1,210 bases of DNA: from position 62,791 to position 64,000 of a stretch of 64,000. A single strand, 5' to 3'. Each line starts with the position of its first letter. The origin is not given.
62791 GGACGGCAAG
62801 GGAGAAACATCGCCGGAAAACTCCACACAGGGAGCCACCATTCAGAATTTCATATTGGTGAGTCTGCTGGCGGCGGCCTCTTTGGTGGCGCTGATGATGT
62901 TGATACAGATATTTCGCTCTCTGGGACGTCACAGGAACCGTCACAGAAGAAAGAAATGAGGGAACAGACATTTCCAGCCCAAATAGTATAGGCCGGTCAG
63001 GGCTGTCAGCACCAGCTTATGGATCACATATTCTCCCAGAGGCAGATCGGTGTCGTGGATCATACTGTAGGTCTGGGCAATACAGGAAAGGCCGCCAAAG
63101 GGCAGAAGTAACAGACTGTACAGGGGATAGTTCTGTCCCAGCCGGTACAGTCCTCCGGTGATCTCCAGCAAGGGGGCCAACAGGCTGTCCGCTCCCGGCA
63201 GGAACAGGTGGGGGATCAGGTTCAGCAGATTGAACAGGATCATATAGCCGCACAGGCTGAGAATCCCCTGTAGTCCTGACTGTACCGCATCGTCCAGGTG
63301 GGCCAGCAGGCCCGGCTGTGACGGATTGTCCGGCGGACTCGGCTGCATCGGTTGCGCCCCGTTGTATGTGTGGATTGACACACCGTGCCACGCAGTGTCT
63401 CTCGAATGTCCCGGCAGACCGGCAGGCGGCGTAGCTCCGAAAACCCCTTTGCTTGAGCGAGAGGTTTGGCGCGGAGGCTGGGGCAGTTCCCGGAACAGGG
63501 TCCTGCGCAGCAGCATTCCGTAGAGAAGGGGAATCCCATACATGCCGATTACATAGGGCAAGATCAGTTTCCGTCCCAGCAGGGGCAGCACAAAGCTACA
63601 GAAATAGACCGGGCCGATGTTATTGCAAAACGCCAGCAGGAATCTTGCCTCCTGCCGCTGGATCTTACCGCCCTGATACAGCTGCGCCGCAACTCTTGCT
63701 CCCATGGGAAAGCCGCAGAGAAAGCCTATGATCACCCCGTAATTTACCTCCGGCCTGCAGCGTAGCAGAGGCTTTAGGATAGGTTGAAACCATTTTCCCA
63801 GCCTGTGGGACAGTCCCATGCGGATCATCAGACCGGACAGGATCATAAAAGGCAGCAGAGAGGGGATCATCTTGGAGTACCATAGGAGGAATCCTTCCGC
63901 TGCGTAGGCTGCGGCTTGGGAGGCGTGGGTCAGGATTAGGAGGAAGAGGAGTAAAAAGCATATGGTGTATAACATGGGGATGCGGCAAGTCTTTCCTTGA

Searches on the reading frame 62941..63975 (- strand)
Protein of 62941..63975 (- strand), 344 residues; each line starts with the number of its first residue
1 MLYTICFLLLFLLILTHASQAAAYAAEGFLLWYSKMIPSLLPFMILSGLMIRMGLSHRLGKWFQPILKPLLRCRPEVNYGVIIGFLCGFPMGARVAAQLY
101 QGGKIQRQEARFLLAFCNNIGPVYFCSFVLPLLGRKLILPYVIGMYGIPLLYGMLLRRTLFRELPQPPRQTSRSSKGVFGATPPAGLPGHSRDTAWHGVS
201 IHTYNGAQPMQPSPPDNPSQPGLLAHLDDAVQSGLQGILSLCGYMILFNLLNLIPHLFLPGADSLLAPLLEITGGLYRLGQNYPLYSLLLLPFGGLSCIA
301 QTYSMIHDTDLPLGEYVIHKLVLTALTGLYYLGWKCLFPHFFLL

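Call 66: find_encoding_contigs(protein=window:62941-63975:-, flank=10000, max_places=3)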
Protein window:62941-63975:- (344 aa): 20 contigs read that carry it; 3 places shown.
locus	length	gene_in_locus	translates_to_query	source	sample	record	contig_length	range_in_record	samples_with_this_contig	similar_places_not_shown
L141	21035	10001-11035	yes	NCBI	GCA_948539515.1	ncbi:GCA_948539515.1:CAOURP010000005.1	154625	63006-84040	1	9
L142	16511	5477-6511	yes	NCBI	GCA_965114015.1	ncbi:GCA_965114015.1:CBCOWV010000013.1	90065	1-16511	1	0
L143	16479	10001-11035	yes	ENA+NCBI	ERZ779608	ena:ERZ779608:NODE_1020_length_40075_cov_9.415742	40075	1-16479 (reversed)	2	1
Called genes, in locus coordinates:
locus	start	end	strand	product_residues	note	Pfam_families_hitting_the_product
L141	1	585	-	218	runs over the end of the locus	PF01634:HisG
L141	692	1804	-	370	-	PF13393:tRNA-synt_His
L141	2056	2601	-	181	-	PF03838:RecU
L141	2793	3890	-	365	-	PF00849:PseudoU_synth_2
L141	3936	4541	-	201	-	-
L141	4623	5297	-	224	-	PF01909:NTP_transf_2 (weak)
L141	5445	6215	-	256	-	PF00106:adh_short, PF08659:KR, PF13561:adh_short_C2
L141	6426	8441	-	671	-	PF08497:Radical_SAM_N, PF04055:Radical_SAM (weak), PF11842:DUF3362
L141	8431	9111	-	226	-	PF00702:Hydrolase, PF12710:HAD, PF13419:HAD_2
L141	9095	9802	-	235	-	PF01479:S4, PF00849:PseudoU_synth_2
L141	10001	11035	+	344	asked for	PF07670:Gate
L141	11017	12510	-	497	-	PF01520:Amidase_3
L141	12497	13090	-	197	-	-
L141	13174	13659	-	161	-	PF01467:CTP_transf_like, PF08218:Citrate_ly_lig (weak)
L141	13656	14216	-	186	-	PF03602:Cons_hypoth95, PF09445:Methyltransf_15 (weak)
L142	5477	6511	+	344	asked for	PF07670:Gate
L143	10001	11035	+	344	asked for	PF07670:Gate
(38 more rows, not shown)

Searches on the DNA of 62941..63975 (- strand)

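Call 69: search_with_rna_model(model_id=R1, sources=[L141, L142, L143, L119, L120, L121, L122, L123, L125, L127, L130, L131], filters=default, max_evalue=1)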
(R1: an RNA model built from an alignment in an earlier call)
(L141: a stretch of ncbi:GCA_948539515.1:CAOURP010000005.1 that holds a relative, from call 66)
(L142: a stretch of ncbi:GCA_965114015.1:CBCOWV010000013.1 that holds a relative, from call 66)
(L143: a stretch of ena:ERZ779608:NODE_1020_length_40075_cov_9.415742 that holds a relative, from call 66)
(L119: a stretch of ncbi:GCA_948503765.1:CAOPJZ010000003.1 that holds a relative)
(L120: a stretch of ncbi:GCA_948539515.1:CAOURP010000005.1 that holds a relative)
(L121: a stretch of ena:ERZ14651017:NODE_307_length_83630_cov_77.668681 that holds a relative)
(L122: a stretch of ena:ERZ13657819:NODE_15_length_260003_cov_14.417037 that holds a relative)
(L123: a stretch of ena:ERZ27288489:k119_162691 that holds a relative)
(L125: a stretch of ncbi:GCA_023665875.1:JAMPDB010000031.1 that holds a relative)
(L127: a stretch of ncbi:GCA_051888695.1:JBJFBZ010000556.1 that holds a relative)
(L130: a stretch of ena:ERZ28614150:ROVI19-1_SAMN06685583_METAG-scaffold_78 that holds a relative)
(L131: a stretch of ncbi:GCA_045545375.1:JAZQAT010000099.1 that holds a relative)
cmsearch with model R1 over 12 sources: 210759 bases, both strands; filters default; matches with E-value up to 1: 10.
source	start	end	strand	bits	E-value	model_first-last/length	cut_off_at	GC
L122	1831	1949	+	34.5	1.2e-06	1-73/73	no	0.42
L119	9947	9998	+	31.6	6.9e-06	1-73/73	no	0.52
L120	9947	9998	+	31.6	6.9e-06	1-73/73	no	0.52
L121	9947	9998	+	31.6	6.9e-06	1-73/73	no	0.52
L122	9947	9998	+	31.6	6.9e-06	1-73/73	no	0.52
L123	3695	3756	+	28.5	4.7e-05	1-73/73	no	0.5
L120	1847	1911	+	27.3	9.6e-05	1-73/73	no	0.42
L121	2070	2134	+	27.3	9.6e-05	1-73/73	no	0.42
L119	1879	1944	+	25.9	0.00022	1-73/73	no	0.41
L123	372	435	+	14.7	0.2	1-73/73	no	0.42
